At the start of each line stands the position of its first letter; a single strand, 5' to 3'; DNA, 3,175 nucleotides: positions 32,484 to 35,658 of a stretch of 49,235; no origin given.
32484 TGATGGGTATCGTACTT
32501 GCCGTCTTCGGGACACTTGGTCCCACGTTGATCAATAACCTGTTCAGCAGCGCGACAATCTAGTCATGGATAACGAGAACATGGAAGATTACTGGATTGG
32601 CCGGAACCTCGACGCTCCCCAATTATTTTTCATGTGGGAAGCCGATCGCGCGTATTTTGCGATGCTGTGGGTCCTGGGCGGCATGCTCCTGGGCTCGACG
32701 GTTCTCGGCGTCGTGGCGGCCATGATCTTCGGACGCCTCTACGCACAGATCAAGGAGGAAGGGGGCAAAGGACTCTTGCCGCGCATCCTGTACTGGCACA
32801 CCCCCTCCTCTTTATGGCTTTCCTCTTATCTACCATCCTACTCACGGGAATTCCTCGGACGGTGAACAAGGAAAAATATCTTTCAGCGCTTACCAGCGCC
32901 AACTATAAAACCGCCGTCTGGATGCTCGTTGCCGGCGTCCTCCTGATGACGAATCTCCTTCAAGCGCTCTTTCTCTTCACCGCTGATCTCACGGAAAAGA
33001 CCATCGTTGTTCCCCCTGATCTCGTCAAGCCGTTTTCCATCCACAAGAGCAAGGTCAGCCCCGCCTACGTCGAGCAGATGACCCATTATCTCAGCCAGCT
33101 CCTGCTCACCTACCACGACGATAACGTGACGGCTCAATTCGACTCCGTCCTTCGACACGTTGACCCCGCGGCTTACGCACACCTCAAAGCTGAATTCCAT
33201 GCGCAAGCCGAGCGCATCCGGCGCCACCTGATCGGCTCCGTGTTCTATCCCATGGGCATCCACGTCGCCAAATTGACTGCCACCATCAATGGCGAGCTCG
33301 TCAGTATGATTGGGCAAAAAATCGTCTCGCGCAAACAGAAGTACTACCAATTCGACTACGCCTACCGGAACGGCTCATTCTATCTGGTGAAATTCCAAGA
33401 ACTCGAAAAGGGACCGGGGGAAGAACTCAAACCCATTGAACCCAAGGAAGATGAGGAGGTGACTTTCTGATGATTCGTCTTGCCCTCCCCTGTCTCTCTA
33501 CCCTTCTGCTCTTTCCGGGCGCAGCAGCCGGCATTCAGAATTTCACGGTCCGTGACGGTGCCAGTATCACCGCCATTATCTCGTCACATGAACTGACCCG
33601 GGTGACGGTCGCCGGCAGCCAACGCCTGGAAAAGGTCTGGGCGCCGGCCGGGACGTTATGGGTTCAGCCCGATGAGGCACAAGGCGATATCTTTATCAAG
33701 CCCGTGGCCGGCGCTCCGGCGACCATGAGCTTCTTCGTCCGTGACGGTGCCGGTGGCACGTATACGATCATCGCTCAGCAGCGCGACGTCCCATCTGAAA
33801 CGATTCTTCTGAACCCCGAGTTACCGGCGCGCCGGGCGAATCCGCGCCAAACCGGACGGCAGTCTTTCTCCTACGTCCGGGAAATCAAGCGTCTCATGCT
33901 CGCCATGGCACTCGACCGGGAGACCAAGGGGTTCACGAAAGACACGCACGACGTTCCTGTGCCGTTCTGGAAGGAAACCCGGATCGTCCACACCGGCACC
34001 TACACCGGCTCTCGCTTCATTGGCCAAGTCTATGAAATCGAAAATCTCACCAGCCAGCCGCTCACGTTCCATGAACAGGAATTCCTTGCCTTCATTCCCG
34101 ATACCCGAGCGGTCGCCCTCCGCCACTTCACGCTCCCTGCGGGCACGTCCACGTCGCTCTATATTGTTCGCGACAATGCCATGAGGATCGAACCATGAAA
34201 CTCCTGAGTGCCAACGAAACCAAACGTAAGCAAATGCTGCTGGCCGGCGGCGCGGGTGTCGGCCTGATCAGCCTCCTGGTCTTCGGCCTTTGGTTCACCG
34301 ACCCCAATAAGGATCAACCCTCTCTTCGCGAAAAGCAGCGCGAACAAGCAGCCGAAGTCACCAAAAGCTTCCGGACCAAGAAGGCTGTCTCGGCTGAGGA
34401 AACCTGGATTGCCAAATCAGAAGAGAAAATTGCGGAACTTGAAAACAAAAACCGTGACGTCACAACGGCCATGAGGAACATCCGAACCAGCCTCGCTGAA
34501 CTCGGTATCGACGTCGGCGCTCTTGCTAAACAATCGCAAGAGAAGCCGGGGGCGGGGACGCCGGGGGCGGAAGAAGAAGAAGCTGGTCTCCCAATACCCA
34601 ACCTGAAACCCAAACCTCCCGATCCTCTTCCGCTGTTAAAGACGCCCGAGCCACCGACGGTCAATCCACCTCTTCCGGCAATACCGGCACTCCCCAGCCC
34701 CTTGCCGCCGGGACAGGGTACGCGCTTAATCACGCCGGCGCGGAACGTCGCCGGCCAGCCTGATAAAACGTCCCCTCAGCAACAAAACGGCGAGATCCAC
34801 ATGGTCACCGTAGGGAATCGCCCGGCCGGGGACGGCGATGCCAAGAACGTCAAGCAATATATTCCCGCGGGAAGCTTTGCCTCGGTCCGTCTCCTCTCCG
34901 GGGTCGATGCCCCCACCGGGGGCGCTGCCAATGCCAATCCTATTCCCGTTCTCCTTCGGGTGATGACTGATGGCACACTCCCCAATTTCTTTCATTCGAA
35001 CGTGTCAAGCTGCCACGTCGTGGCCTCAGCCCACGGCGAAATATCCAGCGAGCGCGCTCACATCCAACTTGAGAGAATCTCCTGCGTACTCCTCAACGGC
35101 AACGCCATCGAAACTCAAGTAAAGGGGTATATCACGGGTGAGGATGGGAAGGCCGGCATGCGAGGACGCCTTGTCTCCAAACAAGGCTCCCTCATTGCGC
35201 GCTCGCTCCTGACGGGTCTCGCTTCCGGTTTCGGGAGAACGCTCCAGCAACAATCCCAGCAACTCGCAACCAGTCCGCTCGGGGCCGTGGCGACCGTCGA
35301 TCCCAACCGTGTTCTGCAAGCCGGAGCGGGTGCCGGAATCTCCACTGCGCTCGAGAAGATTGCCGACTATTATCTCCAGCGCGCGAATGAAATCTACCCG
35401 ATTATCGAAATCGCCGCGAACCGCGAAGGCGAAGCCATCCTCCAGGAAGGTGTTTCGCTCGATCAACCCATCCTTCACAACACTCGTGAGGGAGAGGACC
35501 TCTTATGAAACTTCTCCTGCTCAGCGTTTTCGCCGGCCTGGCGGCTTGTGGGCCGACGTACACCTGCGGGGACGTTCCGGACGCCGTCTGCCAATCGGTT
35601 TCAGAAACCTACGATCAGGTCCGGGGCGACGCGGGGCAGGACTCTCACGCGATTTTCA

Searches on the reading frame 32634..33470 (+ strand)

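Call 53: search_protein_families(library=pfam, proteins=[window:32634-33470:+], max_evalue=0.1)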
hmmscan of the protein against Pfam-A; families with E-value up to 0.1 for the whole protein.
window:32634-33470:+ (278 aa): 3 families
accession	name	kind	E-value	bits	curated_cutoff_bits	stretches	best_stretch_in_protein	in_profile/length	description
PF05309.16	TraE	-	1.1e-39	136.2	24.8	1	86-256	10-182/182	TraE protein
PF11444.14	DUF2895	-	0.04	13.8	22.6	1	98-163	15-79/198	Protein of unknown function (DUF2895)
PF11188.13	DUF2975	-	0.068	13.5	27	1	58-124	26-91/130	Protein of unknown function (DUF2975)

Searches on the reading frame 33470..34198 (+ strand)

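Call 53: search_protein_families(library=pfam, proteins=[window:33470-34198:+], max_evalue=0.1)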
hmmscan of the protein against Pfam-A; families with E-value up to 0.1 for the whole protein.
window:33470-34198:+ (242 aa): 2 families
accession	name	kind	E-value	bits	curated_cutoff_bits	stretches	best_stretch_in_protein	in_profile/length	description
PF23536.1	TraK_C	-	2.2e-16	60.3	28.5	1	133-234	10-110/110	TraK C-terminal domain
PF06586.17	TraK_N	-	3.7e-14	53.3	24.8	1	26-116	1-95/100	TraK N-terminal domain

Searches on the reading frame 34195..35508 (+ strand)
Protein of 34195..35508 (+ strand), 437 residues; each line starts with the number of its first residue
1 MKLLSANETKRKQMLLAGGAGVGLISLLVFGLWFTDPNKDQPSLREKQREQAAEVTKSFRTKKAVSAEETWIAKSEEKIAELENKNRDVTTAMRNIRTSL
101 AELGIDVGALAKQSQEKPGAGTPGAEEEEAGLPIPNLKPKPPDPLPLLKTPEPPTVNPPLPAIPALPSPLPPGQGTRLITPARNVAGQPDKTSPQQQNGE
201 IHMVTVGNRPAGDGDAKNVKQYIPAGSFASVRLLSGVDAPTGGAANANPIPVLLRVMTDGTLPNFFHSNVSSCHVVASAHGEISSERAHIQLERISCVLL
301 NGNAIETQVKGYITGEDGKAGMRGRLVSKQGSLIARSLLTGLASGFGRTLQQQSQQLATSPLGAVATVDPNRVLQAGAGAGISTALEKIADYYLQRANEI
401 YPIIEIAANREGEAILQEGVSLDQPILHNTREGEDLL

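Call 53: search_protein_families(library=pfam, proteins=[window:34195-35508:+], max_evalue=0.1)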
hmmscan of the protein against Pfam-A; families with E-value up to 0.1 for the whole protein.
window:34195-35508:+ (437 aa): 3 families
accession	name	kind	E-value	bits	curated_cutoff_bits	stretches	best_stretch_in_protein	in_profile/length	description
PF03743.19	TrbI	-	1.1e-30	107.3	35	1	222-417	1-183/188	Bacterial conjugation TrbI-like protein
PF13245.12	AAA_19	-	0.058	14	25.1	0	366-418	8-59/134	AAA domain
PF13604.12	AAA_30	-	0.098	12.8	27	0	371-422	20-68/191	AAA domain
